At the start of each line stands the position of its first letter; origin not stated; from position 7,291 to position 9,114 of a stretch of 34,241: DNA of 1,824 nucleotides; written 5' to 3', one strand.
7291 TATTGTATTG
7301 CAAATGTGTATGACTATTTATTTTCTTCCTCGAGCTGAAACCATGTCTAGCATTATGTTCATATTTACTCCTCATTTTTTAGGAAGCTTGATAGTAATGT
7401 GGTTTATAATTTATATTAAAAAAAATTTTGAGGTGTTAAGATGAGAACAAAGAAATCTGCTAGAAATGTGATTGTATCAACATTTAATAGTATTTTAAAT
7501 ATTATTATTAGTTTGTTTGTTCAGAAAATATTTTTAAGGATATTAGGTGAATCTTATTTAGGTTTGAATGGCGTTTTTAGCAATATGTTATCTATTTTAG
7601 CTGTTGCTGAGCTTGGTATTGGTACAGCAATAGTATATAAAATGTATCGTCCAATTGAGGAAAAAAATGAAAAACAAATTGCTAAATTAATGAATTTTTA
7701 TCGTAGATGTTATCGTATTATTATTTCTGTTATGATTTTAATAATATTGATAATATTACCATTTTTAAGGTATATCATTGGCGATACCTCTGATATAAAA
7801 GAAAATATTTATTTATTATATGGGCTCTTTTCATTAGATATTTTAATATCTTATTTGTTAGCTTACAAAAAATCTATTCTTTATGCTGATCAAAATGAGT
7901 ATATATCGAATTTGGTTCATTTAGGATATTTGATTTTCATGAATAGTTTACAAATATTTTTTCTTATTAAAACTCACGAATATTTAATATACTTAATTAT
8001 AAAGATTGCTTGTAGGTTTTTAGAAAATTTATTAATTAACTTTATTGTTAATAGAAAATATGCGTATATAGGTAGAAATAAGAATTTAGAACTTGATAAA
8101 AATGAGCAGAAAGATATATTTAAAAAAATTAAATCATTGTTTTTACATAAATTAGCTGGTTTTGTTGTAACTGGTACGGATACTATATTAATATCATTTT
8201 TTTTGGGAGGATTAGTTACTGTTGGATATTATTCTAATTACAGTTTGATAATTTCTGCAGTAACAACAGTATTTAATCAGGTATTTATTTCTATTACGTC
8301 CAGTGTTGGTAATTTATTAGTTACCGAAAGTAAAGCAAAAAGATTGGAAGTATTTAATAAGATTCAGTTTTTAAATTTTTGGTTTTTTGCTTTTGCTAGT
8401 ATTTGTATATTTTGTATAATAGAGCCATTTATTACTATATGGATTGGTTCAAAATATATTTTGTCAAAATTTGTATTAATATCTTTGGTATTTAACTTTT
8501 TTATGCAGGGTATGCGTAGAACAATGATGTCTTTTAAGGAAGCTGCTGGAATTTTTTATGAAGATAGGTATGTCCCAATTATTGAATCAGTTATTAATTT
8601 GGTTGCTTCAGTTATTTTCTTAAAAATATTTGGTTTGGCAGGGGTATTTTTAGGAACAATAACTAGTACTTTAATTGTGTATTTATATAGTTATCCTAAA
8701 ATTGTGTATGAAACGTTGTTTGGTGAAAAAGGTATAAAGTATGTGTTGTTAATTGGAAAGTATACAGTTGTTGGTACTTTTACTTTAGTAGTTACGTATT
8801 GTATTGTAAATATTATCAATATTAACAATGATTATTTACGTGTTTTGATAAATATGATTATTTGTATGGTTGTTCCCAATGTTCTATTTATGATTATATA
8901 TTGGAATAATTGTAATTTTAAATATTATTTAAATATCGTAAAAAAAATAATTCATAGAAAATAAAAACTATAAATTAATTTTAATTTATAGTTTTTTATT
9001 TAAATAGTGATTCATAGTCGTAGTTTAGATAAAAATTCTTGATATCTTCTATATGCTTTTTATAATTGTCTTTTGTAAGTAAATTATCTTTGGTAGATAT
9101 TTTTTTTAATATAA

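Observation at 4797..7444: One-base frame break in the TagF-like gene; its displaced C-terminus runs in frame, with no stop or start codon, into the Wzy-like polymerase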

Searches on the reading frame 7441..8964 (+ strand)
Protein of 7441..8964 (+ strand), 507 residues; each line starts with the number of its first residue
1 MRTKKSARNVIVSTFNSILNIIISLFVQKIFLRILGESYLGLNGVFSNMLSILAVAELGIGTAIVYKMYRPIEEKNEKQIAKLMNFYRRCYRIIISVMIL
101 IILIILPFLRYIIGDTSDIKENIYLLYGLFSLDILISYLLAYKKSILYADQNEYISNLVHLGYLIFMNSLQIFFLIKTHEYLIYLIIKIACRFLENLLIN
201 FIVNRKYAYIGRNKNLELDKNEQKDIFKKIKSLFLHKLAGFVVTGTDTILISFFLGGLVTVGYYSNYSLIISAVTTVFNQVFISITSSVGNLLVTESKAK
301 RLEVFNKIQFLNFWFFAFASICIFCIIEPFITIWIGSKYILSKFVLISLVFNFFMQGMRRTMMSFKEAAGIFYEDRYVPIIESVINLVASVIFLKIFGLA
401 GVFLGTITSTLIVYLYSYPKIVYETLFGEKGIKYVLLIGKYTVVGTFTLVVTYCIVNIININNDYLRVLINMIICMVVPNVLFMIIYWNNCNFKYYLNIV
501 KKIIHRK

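Call 6: search_protein_families(library=pfam, proteins=[window:7441-8964:+], max_evalue=0.01)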
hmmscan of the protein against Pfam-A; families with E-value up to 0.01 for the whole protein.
window:7441-8964:+ (507 aa): 0 families

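Call 31: search_protein_families(library=ncbifam, proteins=[window:7441-8964:+], max_evalue=0.01)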
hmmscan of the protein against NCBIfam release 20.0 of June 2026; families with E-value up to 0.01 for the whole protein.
window:7441-8964:+ (507 aa): 1 family
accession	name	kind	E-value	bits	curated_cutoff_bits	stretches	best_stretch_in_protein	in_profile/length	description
NF041503.1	WZX_like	subfamily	0.00063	18.9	300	1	74-397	80-400/429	O-unit flippase-like protein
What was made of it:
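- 7441..8964 (+): 507-aa protein overlapping the fusion gene's stop. It is the presumed Wzx-type flippase, but the only family hit is weak. Call 31 (NF041503 WZX_like, E = 6e-4, far below the curated cut-off).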
